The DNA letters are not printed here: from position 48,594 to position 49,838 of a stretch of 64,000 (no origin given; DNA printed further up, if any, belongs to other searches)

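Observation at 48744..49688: Sigma-54 activator reduced to its AAA+ core in the pilR position (no PilS, no receiver, clipped HTH)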

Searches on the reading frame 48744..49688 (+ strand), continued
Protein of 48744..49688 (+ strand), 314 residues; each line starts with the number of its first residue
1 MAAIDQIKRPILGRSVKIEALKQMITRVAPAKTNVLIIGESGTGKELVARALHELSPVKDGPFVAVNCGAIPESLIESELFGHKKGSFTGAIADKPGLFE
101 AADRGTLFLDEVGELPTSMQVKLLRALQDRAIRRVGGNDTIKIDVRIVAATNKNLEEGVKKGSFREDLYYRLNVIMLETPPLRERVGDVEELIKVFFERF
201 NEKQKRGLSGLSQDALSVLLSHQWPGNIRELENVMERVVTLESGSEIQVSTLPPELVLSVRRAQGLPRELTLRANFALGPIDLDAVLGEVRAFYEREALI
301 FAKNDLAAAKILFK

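Call 7: find_homologous_proteins(query=window:48744-49688:+, max_evalue=1e-20)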
Query window:48744-49688:+ (314 aa): 8000 proteins with E <= 1e-20 among 8000 candidates; the best 120 are listed.
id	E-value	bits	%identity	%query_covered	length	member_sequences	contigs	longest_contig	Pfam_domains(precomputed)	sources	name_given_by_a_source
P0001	1.4e-186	637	94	100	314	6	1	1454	PF00158.33,PF25601.2,PF14532.13,PF07728.21,PF01078.28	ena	-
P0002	5.6e-173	592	86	100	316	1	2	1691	PF00158.33,PF25601.2,PF14532.13,PF07728.21,PF01078.28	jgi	-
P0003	3.2e-169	580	86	100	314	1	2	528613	PF00158.33,PF25601.2,PF14532.13,PF07728.21,PF01078.28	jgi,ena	-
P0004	1.3e-165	568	84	99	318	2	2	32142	PF00158.33,PF25601.2,PF14532.13,PF07728.21,PF01078.28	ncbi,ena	-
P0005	3.5e-165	567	84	99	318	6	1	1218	PF00158.33,PF25601.2,PF14532.13,PF07728.21,PF01078.28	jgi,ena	-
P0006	7.4e-165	566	84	99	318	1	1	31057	PF00158.33,PF25601.2,PF14532.13,PF07728.21,PF01078.28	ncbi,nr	ncbi:MAG: sigma-54 dependent transcriptional regulator [Bdellovibrionales bacterium]|nr:sigma-54 dep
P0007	1.4e-162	558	81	100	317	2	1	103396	PF00158.33,PF25601.2,PF14532.13,PF07728.21,PF01078.28,PF13191.13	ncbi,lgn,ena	-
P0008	9.5e-162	555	80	100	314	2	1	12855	PF00158.33,PF25601.2,PF14532.13,PF07728.21,PF01078.28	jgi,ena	-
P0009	4.0e-161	553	82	99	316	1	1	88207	PF00158.33,PF25601.2,PF14532.13,PF07728.21,PF01078.28,PF13191.13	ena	-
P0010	2.0e-160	551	81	99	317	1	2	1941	PF00158.33,PF25601.2,PF14532.13,PF07728.21,PF01078.28,PF13191.13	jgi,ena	jgi:two-component system response regulator PilR (NtrC family)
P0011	2.0e-159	548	77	100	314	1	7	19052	PF00158.33,PF25601.2,PF14532.13,PF07728.21,PF01078.28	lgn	-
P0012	3.0e-158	544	80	100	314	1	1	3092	PF00158.33,PF25601.2,PF14532.13,PF07728.21,PF01078.28,PF13191.13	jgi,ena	jgi:two-component system response regulator PilR (NtrC family)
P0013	3.3e-158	544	78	99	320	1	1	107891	PF00158.33,PF25601.2,PF14532.13,PF07728.21,PF01078.28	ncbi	-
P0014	3.5e-158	544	80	99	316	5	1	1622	PF00158.33,PF25601.2,PF14532.13,PF07728.21,PF01078.28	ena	-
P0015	1.9e-157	541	79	100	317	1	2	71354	PF00158.33,PF25601.2,PF14532.13,PF07728.21,PF01078.28,PF13191.13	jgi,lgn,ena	-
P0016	2.3e-157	541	78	100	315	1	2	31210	PF00158.33,PF25601.2,PF14532.13,PF07728.21,PF01078.28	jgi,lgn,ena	jgi:two-component system response regulator PilR (NtrC family)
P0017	3.8e-157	540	78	100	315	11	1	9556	PF00158.33,PF25601.2,PF14532.13,PF07728.21,PF01078.28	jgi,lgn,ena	jgi:two-component system response regulator PilR (NtrC family)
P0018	5.0e-157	540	75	100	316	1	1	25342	PF00158.33,PF25601.2,PF14532.13,PF07728.21,PF01078.28,PF13191.13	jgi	jgi:two-component system response regulator PilR (NtrC family)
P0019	3.5e-156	537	78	100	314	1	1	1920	PF00158.33,PF25601.2,PF14532.13,PF07728.21,PF01078.28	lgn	-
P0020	3.6e-156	537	77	100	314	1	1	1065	PF00158.33,PF25601.2,PF14532.13,PF07728.21,PF01078.28,PF13191.13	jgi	jgi:two-component system response regulator PilR (NtrC family)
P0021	4.9e-156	537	77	99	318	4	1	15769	PF00158.33,PF25601.2,PF14532.13,PF07728.21,PF01078.28,PF13191.13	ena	-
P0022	1.1e-155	536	77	100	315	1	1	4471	PF00158.33,PF25601.2,PF14532.13,PF07728.21,PF01078.28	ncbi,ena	-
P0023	2.7e-155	534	77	99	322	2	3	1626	PF00158.33,PF25601.2,PF14532.13,PF07728.21,PF01078.28,PF13191.13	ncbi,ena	-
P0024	6.4e-155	533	76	100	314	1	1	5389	PF00158.33,PF25601.2,PF14532.13,PF07728.21,PF01078.28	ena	-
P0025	6.7e-155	533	76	99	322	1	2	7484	PF00158.33,PF25601.2,PF14532.13,PF07728.21,PF01078.28,PF13191.13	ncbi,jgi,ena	jgi:two-component system response regulator PilR (NtrC family)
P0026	9.9e-155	532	77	100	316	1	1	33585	PF00158.33,PF25601.2,PF14532.13,PF07728.21,PF01078.28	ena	-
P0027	2.8e-154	531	77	100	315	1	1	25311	PF00158.33,PF25601.2,PF14532.13,PF07728.21,PF01078.28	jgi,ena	-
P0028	3.7e-154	531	75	100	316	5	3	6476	PF00158.33,PF25601.2,PF14532.13,PF07728.21,PF01078.28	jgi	jgi:two-component system response regulator PilR (NtrC family)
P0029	5.1e-154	530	76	100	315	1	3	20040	PF00158.33,PF25601.2,PF14532.13,PF07728.21,PF01078.28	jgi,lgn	jgi:two-component system response regulator PilR (NtrC family)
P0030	5.6e-154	530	75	100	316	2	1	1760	PF00158.33,PF25601.2,PF14532.13,PF07728.21,PF01078.28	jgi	jgi:two-component system response regulator PilR (NtrC family)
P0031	8.5e-154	529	74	100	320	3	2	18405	PF00158.33,PF25601.2,PF14532.13,PF07728.21,PF01078.28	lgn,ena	-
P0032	2.1e-153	528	75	100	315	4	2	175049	PF00158.33,PF25601.2,PF14532.13,PF07728.21,PF01078.28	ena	-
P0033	2.3e-153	528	77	100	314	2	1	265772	PF00158.33,PF25601.2,PF14532.13,PF07728.21,PF01078.28,PF13191.13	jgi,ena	-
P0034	3.1e-153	528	77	100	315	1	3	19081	PF00158.33,PF25601.2,PF14532.13,PF07728.21,PF01078.28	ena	-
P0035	4.1e-153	527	76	100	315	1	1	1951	PF00158.33,PF25601.2,PF14532.13,PF07728.21,PF01078.28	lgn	-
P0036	4.3e-153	527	75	100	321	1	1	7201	PF00158.33,PF25601.2,PF14532.13,PF07728.21,PF01078.28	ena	-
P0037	4.5e-153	527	76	99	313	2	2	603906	PF00158.33,PF25601.2,PF14532.13,PF07728.21,PF01078.28,PF13191.13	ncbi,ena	-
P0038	8.4e-153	526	76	100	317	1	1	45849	PF00158.33,PF25601.2,PF14532.13,PF07728.21,PF01078.28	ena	-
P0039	1.2e-152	526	76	100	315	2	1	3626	PF00158.33,PF25601.2,PF14532.13,PF07728.21,PF01078.28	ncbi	-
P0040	2.0e-152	525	74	100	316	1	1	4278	PF00158.33,PF25601.2,PF14532.13,PF07728.21,PF01078.28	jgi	jgi:two-component system response regulator PilR (NtrC family)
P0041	3.3e-152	524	75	99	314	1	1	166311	PF00158.33,PF25601.2,PF14532.13,PF07728.21,PF01078.28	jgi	jgi:two-component system response regulator PilR (NtrC family)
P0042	1.1e-151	522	76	100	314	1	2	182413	PF00158.33,PF25601.2,PF14532.13,PF07728.21,PF01078.28,PF13191.13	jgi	jgi:two-component system response regulator PilR (NtrC family)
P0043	2.1e-151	521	76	99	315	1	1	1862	PF00158.33,PF25601.2,PF14532.13,PF07728.21,PF01078.28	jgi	-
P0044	2.3e-150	518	74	100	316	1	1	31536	PF00158.33,PF25601.2,PF14532.13,PF07728.21,PF01078.28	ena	-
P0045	2.3e-150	518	74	100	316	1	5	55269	PF00158.33,PF25601.2,PF14532.13,PF07728.21,PF01078.28,PF13191.13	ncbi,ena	-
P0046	2.6e-150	518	77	100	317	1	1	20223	PF00158.33,PF25601.2,PF14532.13,PF07728.21,PF01078.28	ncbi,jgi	jgi:two-component system response regulator PilR (NtrC family)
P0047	3.1e-150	518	73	100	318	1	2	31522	PF00158.33,PF25601.2,PF14532.13,PF07728.21,PF01078.28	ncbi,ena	-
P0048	5.5e-150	517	76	99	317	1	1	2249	PF00158.33,PF25601.2,PF14532.13,PF07728.21,PF01078.28,PF13191.13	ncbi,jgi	jgi:two-component system response regulator PilR (NtrC family)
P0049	7.2e-150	516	74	100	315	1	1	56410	PF00158.33,PF25601.2,PF14532.13,PF07728.21,PF01078.28,PF13191.13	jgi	jgi:two-component system response regulator PilR (NtrC family)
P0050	2.2e-149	515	74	100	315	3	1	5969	PF00158.33,PF25601.2,PF14532.13,PF07728.21,PF01078.28,PF13191.13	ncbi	-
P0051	2.4e-149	515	74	100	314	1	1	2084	PF00158.33,PF25601.2,PF14532.13,PF07728.21,PF01078.28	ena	-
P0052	2.7e-149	515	72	99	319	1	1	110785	PF00158.33,PF25601.2,PF14532.13,PF07728.21,PF01078.28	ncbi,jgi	jgi:two-component system response regulator PilR (NtrC family)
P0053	3.5e-149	514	77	100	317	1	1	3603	PF00158.33,PF25601.2,PF14532.13,PF07728.21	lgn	-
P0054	2.3e-148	512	76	97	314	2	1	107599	PF00158.33,PF25601.2,PF14532.13,PF07728.21,PF01078.28,PF13191.13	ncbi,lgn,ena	-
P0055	4.2e-148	511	73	100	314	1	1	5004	PF00158.33,PF25601.2,PF14532.13,PF07728.21,PF01078.28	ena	-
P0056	5.1e-148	510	76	97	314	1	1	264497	PF00158.33,PF25601.2,PF14532.13,PF07728.21,PF01078.28,PF13191.13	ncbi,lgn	-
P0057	5.2e-148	510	74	100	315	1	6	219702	PF00158.33,PF25601.2,PF14532.13,PF07728.21,PF01078.28,PF13191.13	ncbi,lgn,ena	-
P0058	5.2e-148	510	74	99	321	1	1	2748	PF00158.33,PF25601.2,PF14532.13,PF07728.21,PF01078.28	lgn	-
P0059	1.2e-147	509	76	99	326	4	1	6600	PF00158.33,PF25601.2,PF14532.13,PF07728.21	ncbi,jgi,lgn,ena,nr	ncbi:hypothetical protein EB061_03180 [bacterium]|jgi:two-component system response regulator PilR (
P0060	1.3e-147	509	73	100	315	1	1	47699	PF00158.33,PF25601.2,PF14532.13,PF07728.21,PF01078.28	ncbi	-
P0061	2.9e-147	508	73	99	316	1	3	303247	PF00158.33,PF25601.2,PF14532.13,PF07728.21,PF01078.28,PF13191.13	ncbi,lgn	-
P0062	4.5e-147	507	75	100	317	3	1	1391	PF00158.33,PF25601.2,PF14532.13,PF07728.21,PF01078.28,PF13191.13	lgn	-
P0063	1.2e-146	506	74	99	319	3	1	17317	PF00158.33,PF25601.2,PF14532.13,PF07728.21,PF01078.28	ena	-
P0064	1.2e-146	506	73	100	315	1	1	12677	PF00158.33,PF25601.2,PF14532.13,PF07728.21,PF01078.28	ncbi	-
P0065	1.4e-146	506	72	100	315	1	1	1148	PF00158.33,PF25601.2,PF14532.13,PF07728.21,PF01078.28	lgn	-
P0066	1.5e-146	506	72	100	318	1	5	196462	PF00158.33,PF25601.2,PF14532.13,PF07728.21,PF01078.28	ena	-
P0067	2.1e-146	505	73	100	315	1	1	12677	PF00158.33,PF25601.2,PF14532.13,PF07728.21,PF01078.28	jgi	jgi:two-component system response regulator PilR (NtrC family)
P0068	2.6e-146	505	74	97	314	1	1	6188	PF00158.33,PF25601.2,PF14532.13,PF07728.21,PF01078.28,PF13191.13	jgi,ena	jgi:two-component system response regulator PilR (NtrC family)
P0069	5.6e-146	504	75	97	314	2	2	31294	PF00158.33,PF25601.2,PF14532.13,PF07728.21,PF01078.28,PF13191.13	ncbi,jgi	jgi:two-component system response regulator PilR (NtrC family)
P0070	3.0e-145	501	74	99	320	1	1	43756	PF00158.33,PF25601.2,PF14532.13,PF07728.21,PF01078.28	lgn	-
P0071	7.5e-145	500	75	98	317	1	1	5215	PF00158.33,PF25601.2,PF14532.13,PF07728.21,PF01078.28,PF13191.13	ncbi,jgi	jgi:two-component system response regulator PilR (NtrC family)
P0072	9.6e-145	500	75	97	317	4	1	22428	PF00158.33,PF25601.2,PF14532.13,PF07728.21,PF01078.28,PF13191.13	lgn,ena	-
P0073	4.9e-143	494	74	99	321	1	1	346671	PF00158.33,PF25601.2,PF14532.13,PF07728.21,PF01078.28,PF13191.13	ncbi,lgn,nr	ncbi:MAG: sigma-54-dependent Fis family transcriptional regulator [Bdellovibrionales bacterium]|nr:s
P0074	4.8e-142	491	72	98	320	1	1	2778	PF00158.33,PF25601.2,PF14532.13,PF07728.21,PF01078.28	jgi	jgi:two-component system response regulator PilR (NtrC family)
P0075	1.6e-141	489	71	99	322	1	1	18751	PF00158.33,PF25601.2,PF14532.13,PF07728.21,PF01078.28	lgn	-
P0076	2.7e-135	469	68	99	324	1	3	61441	PF00158.33,PF25601.2,PF14532.13,PF07728.21,PF01078.28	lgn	-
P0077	4.5e-133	461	68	99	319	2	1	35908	PF00158.33,PF25601.2,PF14532.13,PF07728.21,PF01078.28,PF13191.13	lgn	-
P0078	3.1e-120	419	67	93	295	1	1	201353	PF00158.33,PF25601.2,PF14532.13,PF07728.21,PF01078.28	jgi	jgi:transcriptional regulator with PAS, ATPase and Fis domain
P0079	2.4e-119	416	79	76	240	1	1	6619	PF00158.33,PF25601.2,PF14532.13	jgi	jgi:two-component system response regulator PilR (NtrC family)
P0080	8.6e-117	408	72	82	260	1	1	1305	PF00158.33,PF25601.2,PF14532.13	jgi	jgi:two-component system response regulator PilR (NtrC family)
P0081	4.2e-116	406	64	93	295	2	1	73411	PF00158.33,PF25601.2,PF14532.13,PF07728.21,PF01078.28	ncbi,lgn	-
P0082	9.8e-116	404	69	82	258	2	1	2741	PF00158.33,PF25601.2,PF14532.13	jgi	jgi:two-component system response regulator PilR (NtrC family)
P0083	8.1e-113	395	62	97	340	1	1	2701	PF00158.33,PF25601.2,PF02954.26,PF14532.13,PF07728.21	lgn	-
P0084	2.8e-110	387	74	76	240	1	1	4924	PF00158.33,PF25601.2,PF14532.13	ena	-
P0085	6.2e-110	385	61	92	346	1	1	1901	PF00158.33,PF25601.2,PF02954.26,PF14532.13,PF07728.21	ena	-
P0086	1.6e-109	384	61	96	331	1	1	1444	PF00158.33,PF25601.2,PF14532.13,PF07728.21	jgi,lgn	jgi:two-component system response regulator PilR (NtrC family)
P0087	2.4e-109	383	62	93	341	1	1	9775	PF00158.33,PF25601.2,PF02954.26,PF14532.13,PF07728.21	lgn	-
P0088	3.3e-109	383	62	96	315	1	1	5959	PF00158.33,PF25601.2,PF14532.13,PF07728.21,PF13191.13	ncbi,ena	-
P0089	4.1e-108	379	62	96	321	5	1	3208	PF00158.33,PF25601.2,PF14532.13,PF07728.21,PF01078.28,PF13191.13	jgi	-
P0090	7.0e-108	379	60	94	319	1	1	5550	PF00158.33,PF25601.2,PF14532.13,PF07728.21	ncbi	-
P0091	8.6e-108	378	61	97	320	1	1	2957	PF00158.33,PF25601.2,PF14532.13,PF07728.21,PF13191.13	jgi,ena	-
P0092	1.0e-107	378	62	93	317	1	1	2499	PF00158.33,PF25601.2,PF02954.26,PF14532.13,PF07728.21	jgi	jgi:two-component system response regulator PilR (NtrC family)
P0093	1.2e-107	378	58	97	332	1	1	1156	PF00158.33,PF25601.2,PF02954.26,PF14532.13,PF07728.21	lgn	-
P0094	1.8e-107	377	61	93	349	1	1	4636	PF00158.33,PF25601.2,PF02954.26,PF14532.13,PF07728.21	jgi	jgi:two-component system response regulator PilR (NtrC family)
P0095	3.1e-107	377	62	97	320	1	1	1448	PF00158.33,PF25601.2,PF14532.13,PF07728.21,PF01078.28,PF13191.13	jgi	jgi:two-component system, NtrC family, response regulator PilR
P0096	3.9e-107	376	58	95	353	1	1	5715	PF00158.33,PF25601.2,PF02954.26,PF14532.13,PF07728.21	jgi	jgi:two-component system response regulator PilR (NtrC family)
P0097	5.3e-107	376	59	95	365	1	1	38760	PF00158.33,PF25601.2,PF14532.13,PF07728.21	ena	-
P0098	5.6e-107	376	59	97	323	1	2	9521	PF00158.33,PF25601.2,PF14532.13,PF07728.21,PF01078.28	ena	-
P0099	1.9e-106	374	59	92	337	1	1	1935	PF00158.33,PF25601.2,PF02954.26,PF14532.13,PF07728.21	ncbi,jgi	jgi:two-component system response regulator PilR (NtrC family)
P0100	2.9e-106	373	58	93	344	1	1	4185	PF00158.33,PF25601.2,PF02954.26,PF14532.13,PF07728.21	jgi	jgi:two-component system response regulator PilR (NtrC family)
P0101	4.0e-106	373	59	96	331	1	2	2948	PF00158.33,PF25601.2,PF02954.26,PF14532.13,PF07728.21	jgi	jgi:two-component system, NtrC family, response regulator PilR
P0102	7.2e-106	372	59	94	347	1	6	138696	PF00158.33,PF25601.2,PF02954.26,PF14532.13,PF07728.21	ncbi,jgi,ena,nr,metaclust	ncbi:MAG: hypothetical protein A2583_07200 [Bdellovibrionales bacterium RIFOXYD1_FULL_53_11]|nr:MAG:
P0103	7.3e-106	372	60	93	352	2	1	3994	PF00158.33,PF25601.2,PF02954.26,PF14532.13,PF07728.21,PF01078.28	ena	-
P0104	8.8e-106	372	60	93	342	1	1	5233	PF00158.33,PF25601.2,PF02954.26,PF14532.13,PF07728.21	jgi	jgi:two-component system response regulator PilR (NtrC family)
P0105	1.3e-105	371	59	94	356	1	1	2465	PF00158.33,PF25601.2,PF02954.26,PF14532.13,PF07728.21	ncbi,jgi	jgi:two-component system response regulator PilR (NtrC family)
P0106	1.4e-105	371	57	93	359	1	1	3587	PF00158.33,PF25601.2,PF02954.26,PF14532.13,PF07728.21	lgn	-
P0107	1.6e-105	371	57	97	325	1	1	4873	PF00158.33,PF25601.2,PF14532.13,PF07728.21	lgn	-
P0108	2.5e-105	370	57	94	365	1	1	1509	PF00158.33,PF25601.2,PF02954.26,PF14532.13,PF07728.21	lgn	-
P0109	2.6e-105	370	58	93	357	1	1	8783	PF00158.33,PF25601.2,PF02954.26,PF14532.13,PF07728.21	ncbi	-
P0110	2.9e-105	370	59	93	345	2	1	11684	PF00158.33,PF25601.2,PF02954.26,PF14532.13,PF07728.21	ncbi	ncbi:MAG: sigma-54 interaction domain-containing protein [Bdellovibrionota bacterium]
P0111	3.9e-105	370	62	93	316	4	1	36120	PF00158.33,PF25601.2,PF02954.26,PF14532.13,PF07728.21,PF13191.13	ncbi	-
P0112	4.4e-105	369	61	96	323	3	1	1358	PF00158.33,PF25601.2,PF14532.13,PF07728.21,PF13191.13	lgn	-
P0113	4.8e-105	369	58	97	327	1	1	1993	PF00158.33,PF25601.2,PF14532.13,PF07728.21,PF01078.28,PF13191.13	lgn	-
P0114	5.9e-105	369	57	94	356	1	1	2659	PF00158.33,PF25601.2,PF02954.26,PF14532.13,PF07728.21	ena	-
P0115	6.0e-105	369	57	94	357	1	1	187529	PF00158.33,PF25601.2,PF02954.26,PF14532.13,PF07728.21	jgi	jgi:two-component system response regulator PilR (NtrC family)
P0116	7.4e-105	369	58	92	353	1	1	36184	PF00158.33,PF25601.2,PF02954.26,PF14532.13,PF07728.21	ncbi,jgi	jgi:two-component system response regulator PilR (NtrC family)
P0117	8.1e-105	369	56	94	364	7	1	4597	PF00158.33,PF25601.2,PF02954.26,PF14532.13,PF07728.21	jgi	-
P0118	8.7e-105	369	60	93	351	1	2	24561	PF00158.33,PF25601.2,PF02954.26,PF14532.13,PF07728.21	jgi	jgi:two-component system response regulator PilR (NtrC family)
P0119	9.4e-105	368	57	94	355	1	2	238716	PF00158.33,PF25601.2,PF02954.26,PF14532.13,PF07728.21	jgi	jgi:two-component system response regulator PilR (NtrC family)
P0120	1.2e-104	368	62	89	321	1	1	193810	PF00158.33,PF25601.2,PF14532.13,PF07728.21,PF01078.28,PF13191.13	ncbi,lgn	-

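Call 9: find_related_loci(query=window:48744-49688:+, collection=genome_contigs, flank=10000)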
Query window:48744-49688:+ (314 aa) in genome_contigs; peptide patterns used: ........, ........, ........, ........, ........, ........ (x = any residue, [..] = any of these).
600 stretches matched a pattern (row limit reached: there are more); 595 encode a relative of the query (tblastn E <= 1e-3); the best 80 are kept; 80 distinct loci.
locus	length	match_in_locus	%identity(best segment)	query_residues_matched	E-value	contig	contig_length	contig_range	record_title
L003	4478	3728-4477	80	1-250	2e-135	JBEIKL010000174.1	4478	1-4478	MAG: Bdellovibrionales bacterium isolate Sample-104-S4-bin-132 Sample_104_S4-bin_132-k141_767148, whole genome shotgun s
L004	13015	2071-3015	56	7-302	2e-108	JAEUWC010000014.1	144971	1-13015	MAG: Bdellovibrionales bacterium isolate new MAG-397 k141_59092, whole genome shotgun sequence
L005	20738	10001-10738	59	11-256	3e-92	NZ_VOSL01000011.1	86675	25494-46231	Lujinxingia vulgaris strain TMQ2 scaffold11, whole genome shotgun sequence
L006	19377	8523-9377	52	11-302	2e-90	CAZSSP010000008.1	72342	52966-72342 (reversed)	MAG TPA_asm: uncultured Bacteriovoracaceae bacterium isolate SRP278252_co1_810 genome assembly, contig: NODE_430_length_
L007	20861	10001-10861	50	11-299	6e-89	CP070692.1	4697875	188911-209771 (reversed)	MAG: Deltaproteobacteria bacterium isolate bin617 chromosome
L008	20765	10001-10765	52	11-265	5e-89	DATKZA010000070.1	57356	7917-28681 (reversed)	MAG TPA_asm: Patescibacteria group bacterium isolate SMAG_U14233 k141_4063329, whole genome shotgun sequence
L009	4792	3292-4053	54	6-253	8e-88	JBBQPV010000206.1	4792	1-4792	MAG: Bdellovibrionia bacterium isolate Co_metawrap_1530 Cmw_1530_k141_13569208_length_4792_cov_6.0000, whole genome shot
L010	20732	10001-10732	57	11-256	3e-87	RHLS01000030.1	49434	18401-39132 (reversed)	MAG: Desulfuromonadales bacterium isolate GT-UBC1 NODE_49_length_49434_cov_49.5395_ID_406942, whole genome shotgun seque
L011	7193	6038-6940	49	11-312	2e-87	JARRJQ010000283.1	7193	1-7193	MAG: Desulfobacterales bacterium isolate Spart_024_MAG scaffold_24521, whole genome shotgun sequence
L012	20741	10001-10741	55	11-257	3e-87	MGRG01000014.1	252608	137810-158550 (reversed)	MAG: Deltaproteobacteria bacterium RIFCSPHIGHO2_01_FULL_43_49 rifcsphigho2_01_scaffold_83, whole genome shotgun sequence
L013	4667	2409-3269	49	11-299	9e-87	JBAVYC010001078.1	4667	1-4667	MAG: Desulfobacterales bacterium isolate MFD03804_ilm_asm_bin1 k127_25250, whole genome shotgun sequence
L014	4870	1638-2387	56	11-261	2e-86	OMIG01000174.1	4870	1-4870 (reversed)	Proteobacteria bacterium isolate AM_0240 genome assembly, contig: DGE0008AM2008_1_176104, whole genome shotgun sequence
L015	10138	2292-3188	47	12-314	5e-86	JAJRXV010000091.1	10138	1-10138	MAG: Deltaproteobacteria bacterium isolate Dive96_bin3.187 k141_1681243, whole genome shotgun sequence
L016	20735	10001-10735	55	11-257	8e-86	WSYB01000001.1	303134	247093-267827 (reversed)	MAG: Geobacteraceae bacterium isolate X3_MetaBAT.27 scaffold_60, whole genome shotgun sequence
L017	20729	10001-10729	57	11-253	6e-86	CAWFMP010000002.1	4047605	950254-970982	MAG: uncultured delta proteobacterium isolate MFD06435.bin.2.192 genome assembly, contig: contig_19846, whole genome sho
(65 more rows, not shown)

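Call 13: find_encoding_contigs(protein=P0037, flank=10000, max_places=1)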
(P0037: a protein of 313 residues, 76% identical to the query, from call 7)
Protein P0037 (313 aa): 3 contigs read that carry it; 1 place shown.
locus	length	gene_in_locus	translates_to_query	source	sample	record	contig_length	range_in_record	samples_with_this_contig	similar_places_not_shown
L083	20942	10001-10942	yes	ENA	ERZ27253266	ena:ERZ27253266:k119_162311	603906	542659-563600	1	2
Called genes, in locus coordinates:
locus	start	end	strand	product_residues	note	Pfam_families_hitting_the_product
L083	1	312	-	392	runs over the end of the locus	PF05175:MTS, PF06325:PrmA, PF13847:Methyltransf_31, PF13649:Methyltransf_25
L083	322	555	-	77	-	PF01381:HTH_3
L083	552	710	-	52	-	-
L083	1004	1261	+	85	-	PF12844:HTH_19, PF13560:HTH_31, PF01381:HTH_3, PF13413:HTH_25 (faint)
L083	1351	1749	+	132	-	-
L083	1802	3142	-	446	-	-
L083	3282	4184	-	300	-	-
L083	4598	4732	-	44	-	-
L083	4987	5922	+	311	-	PF01467:CTP_transf_like (faint), PF06574:FAD_syn, PF01687:Flavokinase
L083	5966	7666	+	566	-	PF05157:MshEN, PF00437:T2SSE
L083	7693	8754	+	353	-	PF00437:T2SSE, PF13604:AAA_30 (faint)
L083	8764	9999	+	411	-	PF28597:T2SSF_N, PF00482:T2SSF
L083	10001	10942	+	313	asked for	PF00158:Sigma54_activat, PF13191:AAA_16 (weak), PF01078:Mg_chelatase (faint), PF14532:Sigma54_activ_2, PF07728:AAA_5, PF25601:AAA_lid_14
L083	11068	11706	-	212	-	PF07963:N_methyl (weak)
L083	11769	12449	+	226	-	-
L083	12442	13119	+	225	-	PF00005:ABC_tran, PF13304:AAA_21 (faint)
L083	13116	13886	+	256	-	PF12679:ABC2_membrane_2 (weak)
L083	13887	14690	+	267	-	PF06750:A24_N_bact, PF01478:Peptidase_A24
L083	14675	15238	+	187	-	-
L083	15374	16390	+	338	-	PF11104:PilM_2, PF14450:FtsA (weak)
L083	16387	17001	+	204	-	PF05137:PilN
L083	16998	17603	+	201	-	PF04350:PilO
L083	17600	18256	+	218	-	PF04351:PilP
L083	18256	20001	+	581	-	PF11741:AMIN, PF21305:type_II_gspD_N0, PF07660:STN (weak), PF03958:Secretin_N, PF00263:Secretin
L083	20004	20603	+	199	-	PF07719:TPR_2 (faint), PF12895:ANAPC3 (faint), PF13432:TPR_16 (faint), PF13428:TPR_14 (faint), PF14559:TPR_19 (weak)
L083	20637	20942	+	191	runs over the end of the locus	PF08207:EFP_N, PF01132:EFP, PF09285:Elong-fact-P_C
